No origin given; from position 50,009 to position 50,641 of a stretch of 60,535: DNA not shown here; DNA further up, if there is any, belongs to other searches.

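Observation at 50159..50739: Phage-encoded HigB/HigA-like toxin-antitoxin module in the right arm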

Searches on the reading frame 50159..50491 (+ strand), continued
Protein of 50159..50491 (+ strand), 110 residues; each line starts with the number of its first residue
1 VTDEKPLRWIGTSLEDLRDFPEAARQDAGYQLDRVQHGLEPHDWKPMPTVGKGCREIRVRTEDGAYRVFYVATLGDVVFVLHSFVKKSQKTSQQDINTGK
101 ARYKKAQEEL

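Call 38: find_encoding_contigs(protein=P0001, flank=3000, max_places=4)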
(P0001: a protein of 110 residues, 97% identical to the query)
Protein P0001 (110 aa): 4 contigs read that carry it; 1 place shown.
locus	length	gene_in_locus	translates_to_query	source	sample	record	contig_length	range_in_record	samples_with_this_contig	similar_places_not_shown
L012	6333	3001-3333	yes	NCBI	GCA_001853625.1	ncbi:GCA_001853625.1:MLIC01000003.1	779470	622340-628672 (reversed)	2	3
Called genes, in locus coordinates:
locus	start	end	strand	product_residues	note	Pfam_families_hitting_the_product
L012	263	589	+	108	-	-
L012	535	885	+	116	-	-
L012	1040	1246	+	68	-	-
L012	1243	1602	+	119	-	-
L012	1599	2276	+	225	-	-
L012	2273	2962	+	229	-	PF04446:Thg1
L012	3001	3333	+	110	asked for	PF05973:Gp49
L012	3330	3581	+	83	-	PF13744:HTH_37, PF13560:HTH_31 (weak), PF01381:HTH_3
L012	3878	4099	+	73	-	-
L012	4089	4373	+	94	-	-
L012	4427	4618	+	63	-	-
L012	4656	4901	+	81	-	-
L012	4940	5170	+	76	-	-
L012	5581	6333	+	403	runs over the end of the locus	PF12323:HTH_OrfB_IS605, PF01385:OrfB_IS605, PF07282:Cas12f1-like_TNB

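Call 42: search_solved_structures(query=A1, max_evalue=10, show_alignments=5)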
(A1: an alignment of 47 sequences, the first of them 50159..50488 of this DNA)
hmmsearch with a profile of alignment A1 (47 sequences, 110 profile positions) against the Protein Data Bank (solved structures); distinct sequences matched with E-value up to 10: 5.
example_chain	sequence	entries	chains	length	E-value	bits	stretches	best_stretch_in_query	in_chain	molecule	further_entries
6af3_A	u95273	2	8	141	0.0001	25.4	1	65-106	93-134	HigB toxin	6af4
7nbu_Y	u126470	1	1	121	0.11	15.7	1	48-102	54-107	Probable endoribonuclease HigB1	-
7awk_A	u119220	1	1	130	0.13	15.5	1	48-102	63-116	Probable endoribonuclease HigB1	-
7r5a_A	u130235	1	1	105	0.25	14.6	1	2-85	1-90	Toxin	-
5u55_A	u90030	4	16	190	1.7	11.8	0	7-42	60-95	(S)-2-hydroxypropylphosphonic acid epoxidase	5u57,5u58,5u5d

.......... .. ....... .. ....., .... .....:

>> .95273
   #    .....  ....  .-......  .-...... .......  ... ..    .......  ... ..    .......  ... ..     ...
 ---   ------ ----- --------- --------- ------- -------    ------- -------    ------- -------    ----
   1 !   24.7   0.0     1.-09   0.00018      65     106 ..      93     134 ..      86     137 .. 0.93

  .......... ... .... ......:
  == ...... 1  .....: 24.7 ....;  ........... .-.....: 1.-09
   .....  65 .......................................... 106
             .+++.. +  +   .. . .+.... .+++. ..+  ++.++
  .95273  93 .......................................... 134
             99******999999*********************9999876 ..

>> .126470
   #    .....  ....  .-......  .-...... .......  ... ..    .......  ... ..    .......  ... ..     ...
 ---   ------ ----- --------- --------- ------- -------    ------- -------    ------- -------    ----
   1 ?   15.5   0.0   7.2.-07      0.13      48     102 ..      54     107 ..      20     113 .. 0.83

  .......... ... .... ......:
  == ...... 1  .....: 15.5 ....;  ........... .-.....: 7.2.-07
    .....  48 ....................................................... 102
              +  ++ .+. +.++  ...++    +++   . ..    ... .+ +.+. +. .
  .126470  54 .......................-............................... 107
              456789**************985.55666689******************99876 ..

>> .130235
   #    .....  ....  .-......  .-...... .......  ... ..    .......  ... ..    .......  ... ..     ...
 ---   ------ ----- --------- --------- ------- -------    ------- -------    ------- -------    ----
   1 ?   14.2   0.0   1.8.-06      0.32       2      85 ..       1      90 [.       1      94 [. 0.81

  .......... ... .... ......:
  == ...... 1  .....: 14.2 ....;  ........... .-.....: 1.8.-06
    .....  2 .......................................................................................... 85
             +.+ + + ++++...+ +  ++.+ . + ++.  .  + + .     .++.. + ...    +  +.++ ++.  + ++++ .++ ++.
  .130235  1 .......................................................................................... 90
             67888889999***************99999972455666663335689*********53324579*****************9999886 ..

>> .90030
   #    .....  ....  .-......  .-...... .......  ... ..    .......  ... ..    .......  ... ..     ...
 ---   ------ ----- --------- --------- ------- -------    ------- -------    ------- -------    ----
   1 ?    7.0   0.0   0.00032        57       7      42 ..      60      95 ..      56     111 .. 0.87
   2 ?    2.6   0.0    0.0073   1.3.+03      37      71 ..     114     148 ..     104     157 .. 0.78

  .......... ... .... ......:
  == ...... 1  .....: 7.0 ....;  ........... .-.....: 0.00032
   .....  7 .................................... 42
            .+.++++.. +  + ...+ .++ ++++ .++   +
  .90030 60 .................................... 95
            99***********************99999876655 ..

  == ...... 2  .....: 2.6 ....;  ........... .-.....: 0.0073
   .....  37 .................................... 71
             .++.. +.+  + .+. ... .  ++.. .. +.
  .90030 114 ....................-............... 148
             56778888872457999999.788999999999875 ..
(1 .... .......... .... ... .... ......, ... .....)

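Call 45: search_protein_families(library=padloc, proteins=[window:50159-50491:+], max_evalue=0.01)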
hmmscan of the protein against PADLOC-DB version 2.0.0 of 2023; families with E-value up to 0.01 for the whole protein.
window:50159-50491:+ (110 aa): 2 families
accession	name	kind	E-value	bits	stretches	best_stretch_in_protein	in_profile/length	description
PDLC03886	NsnC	-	9.8e-05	19.9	1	55-98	238-281/293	-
PDLC03894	NsnC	-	0.00095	16.8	1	52-104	236-290/294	-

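Call 56: search_dna_similar(query=window:50159-50488:+, collection=phages, mode=protein, max_rows=40, rows=spread)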
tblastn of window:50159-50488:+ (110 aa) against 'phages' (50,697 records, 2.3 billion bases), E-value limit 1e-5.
Records with a match: 16; places in all: 16; records where one place covers at least 80% of the query: 11.
Best place of each record, by identity: >=99% 6; <60% 10.
By first word of the organism name: Mycobacterium 6; Shigella 4; Zymomonas 3; Bacteriophage 2; Escherichia 1.
By host as written in the record: - 4; Shigella sonnei 75/02 2; Shigella flexneri 2a 2; Mycobacterium abscessus GD27 1; Mycobacterium abscessus GD17 1; Mycobacterium abscessus GD21 1; Mycobacterium abscessus GD11 1; Mycobacterium abscessus GD43A 1; and 3 more.
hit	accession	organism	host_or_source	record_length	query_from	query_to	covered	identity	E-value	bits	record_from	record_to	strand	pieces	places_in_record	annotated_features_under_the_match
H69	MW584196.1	Mycobacterium phage prophiGD27-1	Mycobacterium abscessus GD27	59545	1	110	100%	99.1%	3e-69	229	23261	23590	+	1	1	60: toxin | 61: antitoxin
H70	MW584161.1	Mycobacterium phage prophiGD17-2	Mycobacterium abscessus GD17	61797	1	110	100%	99.1%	3e-69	229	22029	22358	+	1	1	54: toxin | 55: antitoxin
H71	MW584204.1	Mycobacterium phage prophiGD21-2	Mycobacterium abscessus GD21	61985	1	110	100%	99.1%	3e-69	229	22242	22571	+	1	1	58: toxin | 59: antitoxin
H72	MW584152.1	Mycobacterium phage prophiGD11-1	Mycobacterium abscessus GD11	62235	1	110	100%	99.1%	3e-69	229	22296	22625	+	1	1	58: toxin | 59: antitoxin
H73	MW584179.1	Mycobacterium phage prophiGD43A-1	Mycobacterium abscessus GD43A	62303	1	110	100%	99.1%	3e-69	229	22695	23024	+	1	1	54: toxin | 55: antitoxin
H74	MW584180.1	Mycobacterium phage prophiGD15-1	Mycobacterium abscessus GD15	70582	1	110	100%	99.1%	3e-69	229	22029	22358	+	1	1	54: toxin | 55: antitoxin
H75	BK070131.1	Bacteriophage sp.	Helicobacter pametensis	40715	4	110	97%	54.2%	8e-30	116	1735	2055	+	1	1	Phage-related protein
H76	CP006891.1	Zymomonas mobilis subsp. mobilis str. CP4 = NRRL B-14023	-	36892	5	104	91%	42.0%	9e-19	85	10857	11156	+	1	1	phage-related protein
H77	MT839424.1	Bacteriophage sp.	human fecal samples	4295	3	107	95%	36.7%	3e-13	69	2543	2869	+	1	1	record has no annotation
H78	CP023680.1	Zymomonas mobilis subsp. mobilis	-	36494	15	104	82%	36.7%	3e-17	81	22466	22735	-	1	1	toxin HigB-like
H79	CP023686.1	Zymomonas mobilis subsp. mobilis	-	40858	15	104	82%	36.7%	3e-17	81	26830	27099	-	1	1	toxin HigB-like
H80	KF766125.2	Shigella phage 75/02 Stx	Shigella sonnei 75/02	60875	40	109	64%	37.1%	6e-7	52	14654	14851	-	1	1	hypothetical protein | helix-turn-helix family protein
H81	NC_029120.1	Shigella phage 75/02 Stx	Shigella sonnei 75/02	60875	40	109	64%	37.1%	6e-7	52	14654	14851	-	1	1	type II toxin-antitoxin system RelE/ParE family toxin | transcriptional regulator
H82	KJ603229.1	Shigella phage POCJ13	Shigella flexneri 2a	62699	40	109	64%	37.1%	6e-7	52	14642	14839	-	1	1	hypothetical protein | helix-turn-helix family protein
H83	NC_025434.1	Shigella phage POCJ13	Shigella flexneri 2a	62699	40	109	64%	37.1%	6e-7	52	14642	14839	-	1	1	type II toxin-antitoxin system RelE/ParE family toxin | transcriptional regulator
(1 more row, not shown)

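Call 66: search_protein_families(library=pfam, proteins=[L012:2273-2962:+], max_evalue=0.001)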
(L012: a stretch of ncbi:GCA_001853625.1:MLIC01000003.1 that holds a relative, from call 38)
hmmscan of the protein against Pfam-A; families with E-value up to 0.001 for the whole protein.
L012:2273-2962:+ (229 aa): 1 family
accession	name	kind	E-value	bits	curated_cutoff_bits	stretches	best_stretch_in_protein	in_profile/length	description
PF04446.17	Thg1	-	4.5e-28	98.2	29.2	1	8-138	2-130/130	tRNAHis guanylyltransferase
